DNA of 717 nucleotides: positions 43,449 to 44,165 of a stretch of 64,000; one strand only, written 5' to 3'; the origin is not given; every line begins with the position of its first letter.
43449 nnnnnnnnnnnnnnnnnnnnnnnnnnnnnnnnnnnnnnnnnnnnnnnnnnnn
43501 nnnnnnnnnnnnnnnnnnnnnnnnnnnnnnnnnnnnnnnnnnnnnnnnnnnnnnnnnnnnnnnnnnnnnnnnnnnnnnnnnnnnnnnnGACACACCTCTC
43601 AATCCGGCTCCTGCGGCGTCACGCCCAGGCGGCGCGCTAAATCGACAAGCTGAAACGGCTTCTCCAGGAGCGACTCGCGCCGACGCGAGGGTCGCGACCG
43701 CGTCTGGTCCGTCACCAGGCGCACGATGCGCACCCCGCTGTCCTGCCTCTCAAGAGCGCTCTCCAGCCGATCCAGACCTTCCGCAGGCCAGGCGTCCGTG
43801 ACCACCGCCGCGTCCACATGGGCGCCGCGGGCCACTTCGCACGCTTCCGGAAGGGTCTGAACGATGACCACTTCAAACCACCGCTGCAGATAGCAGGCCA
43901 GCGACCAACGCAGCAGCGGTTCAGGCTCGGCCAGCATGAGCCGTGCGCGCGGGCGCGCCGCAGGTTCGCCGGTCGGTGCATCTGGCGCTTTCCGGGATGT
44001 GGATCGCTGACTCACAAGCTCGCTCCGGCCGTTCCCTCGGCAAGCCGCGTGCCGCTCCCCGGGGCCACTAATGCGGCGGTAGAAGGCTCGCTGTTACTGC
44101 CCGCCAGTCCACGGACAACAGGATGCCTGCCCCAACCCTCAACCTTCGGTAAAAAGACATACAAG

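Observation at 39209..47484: Back-to-back sigma54 locus: globin-coupled kinase and NtrC-type activator facing a receiver/CBS/Rieske/cytochrome b/octahaem (HAO-like) cytochrome operon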

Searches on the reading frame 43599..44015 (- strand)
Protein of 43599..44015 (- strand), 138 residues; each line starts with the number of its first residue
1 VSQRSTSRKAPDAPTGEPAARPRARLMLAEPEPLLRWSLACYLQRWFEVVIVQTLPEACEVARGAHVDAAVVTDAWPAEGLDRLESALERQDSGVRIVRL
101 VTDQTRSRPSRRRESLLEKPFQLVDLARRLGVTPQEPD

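Call 3: search_protein_families(library=pfam, proteins=[window:43599-44015:-], max_evalue=0.01)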
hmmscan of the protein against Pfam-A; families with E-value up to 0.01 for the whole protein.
window:43599-44015:- (138 aa): 0 families

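Call 4: search_protein_families(library=ncbifam, proteins=[window:43599-44015:-], max_evalue=0.01)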
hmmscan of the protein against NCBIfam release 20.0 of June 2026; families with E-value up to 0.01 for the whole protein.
window:43599-44015:- (138 aa): 0 families

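Call 48: search_protein_families(library=pfam, proteins=[window:43599-44015:-], max_evalue=10)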
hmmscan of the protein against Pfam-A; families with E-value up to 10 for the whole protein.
window:43599-44015:- (138 aa): 0 families

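Call 75: predict_structure(protein=window:43602-43937:-)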
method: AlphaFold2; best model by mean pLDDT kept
length: 112 residues; sequences in the alignment: 1
mean_pLDDT: 54.5   pTM: 0.42
mean pLDDT of the five models: 54.5, 51.9, 49.0, 46.9, 35.1
residues with pLDDT >= 90: 0; 70-90: 0; 50-70: 72; < 50: 40
segments of 3 or more residues with pLDDT < 50: 1-5, 76-102, 105-112
pLDDT, mean of each block of 10 residues (from residue 1): 49 61 65 63 60 63 65 52 39 41 45 35
secondary structure, 60 per line:
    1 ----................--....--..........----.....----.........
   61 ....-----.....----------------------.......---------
elements in order: H5-20 E23-26 H29-38 E43-47 H52-64 E70-74 H97-103
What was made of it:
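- Tried and rejected: It gave pLDDT 54.5 (call 75).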

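Call 77: fold_search(model_id=the predicted structure, library=pdb)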
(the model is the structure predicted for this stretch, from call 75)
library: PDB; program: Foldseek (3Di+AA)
matches with E <= 10: 1006; with E <= 0.001: 0
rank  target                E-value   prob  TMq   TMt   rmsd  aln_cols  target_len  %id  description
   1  8c3a_BZ               1.6e-01  0.87  0.34  0.31   3.0        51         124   12  Crystal structure of ailanthone bound to the Candida albicans 80S ribosome (released 2024-01-10)
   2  8oj3_BZ               1.7e-01  0.87  0.34  0.32   3.0        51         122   12  Crystal structure of the Candida albicans 80S ribosome in complex with geneticin G418 (rotated state) (released 2024-10-09)
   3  9i78_Le               1.9e-01  0.90  0.34  0.32   2.7        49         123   10  Cryo-EM structure of Chaetomium thermophilum ribosome-bound SND3 translocon (released 2025-11-12)
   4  1wmb_A                1.9e-01  0.75  0.34  0.17   3.5        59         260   19  Crystal structure of NAD dependent D-3-hydroxybutylate dehydrogenase (released 2005-09-06)
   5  8bsi_Lf               2.1e-01  0.91  0.36  0.33   2.5        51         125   18  Giardia ribosome chimeric hybrid-like GDP+Pi bound state (B1) (released 2023-03-15)
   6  8c3a_AF               2.1e-01  0.84  0.34  0.31   3.0        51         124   12  Crystal structure of ailanthone bound to the Candida albicans 80S ribosome (released 2024-01-10)
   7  7olc_Le               2.3e-01  0.89  0.35  0.32   2.6        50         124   10  Thermophilic eukaryotic 80S ribosome at idle POST state (released 2022-01-26)
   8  5lwl_A                2.3e-01  0.82  0.45  0.42   4.9        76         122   14  MaeR D54A mutant response regulator bound to sulfate (released 2017-06-28)
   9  5o5j_K                2.4e-01  0.25  0.25  0.25   8.0        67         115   22  Structure of the 30S small ribosomal subunit from Mycobacterium smegmatis (released 2017-07-12)
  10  2ztv_C                2.6e-01  0.69  0.34  0.17   3.6        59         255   19  The binary complex of D-3-hydroxybutyrate dehydrogenase with NAD+ (released 2009-08-25)
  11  8brm_Lf               2.8e-01  0.89  0.36  0.32   2.5        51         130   20  Giardia ribosome in POST-T state, no E-site tRNA (A6) (released 2023-03-15)
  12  5t5h_i                2.8e-01  0.87  0.37  0.36   2.4        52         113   13  Structure and assembly model for the Trypanosoma cruzi 60S ribosomal subunit (released 2016-10-12)
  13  8i9p_Le               3.0e-01  0.82  0.34  0.30   2.7        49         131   10  Cryo-EM structure of a Chaetomium thermophilum pre-60S ribosomal subunit - State Mak16 (released 2023-05-17)
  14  8esr_e                3.2e-01  0.84  0.35  0.33   2.5        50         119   12  Ytm1 associated nascent 60S ribosome (-fkbp39) State 2 (released 2022-11-30)
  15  4v8p_BX               3.2e-01  0.84  0.36  0.32   2.7        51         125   12  T.thermophila 60S ribosomal subunit in complex with initiation factor 6. (released 2014-07-09)
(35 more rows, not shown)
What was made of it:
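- On Response-regulator receiver domain (small first-gene product): The AF2/Foldseek test was inconclusive (calls 75, 77).
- Tried and rejected: Foldseek against the PDB found nothing at E<=0.001 (call 77).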
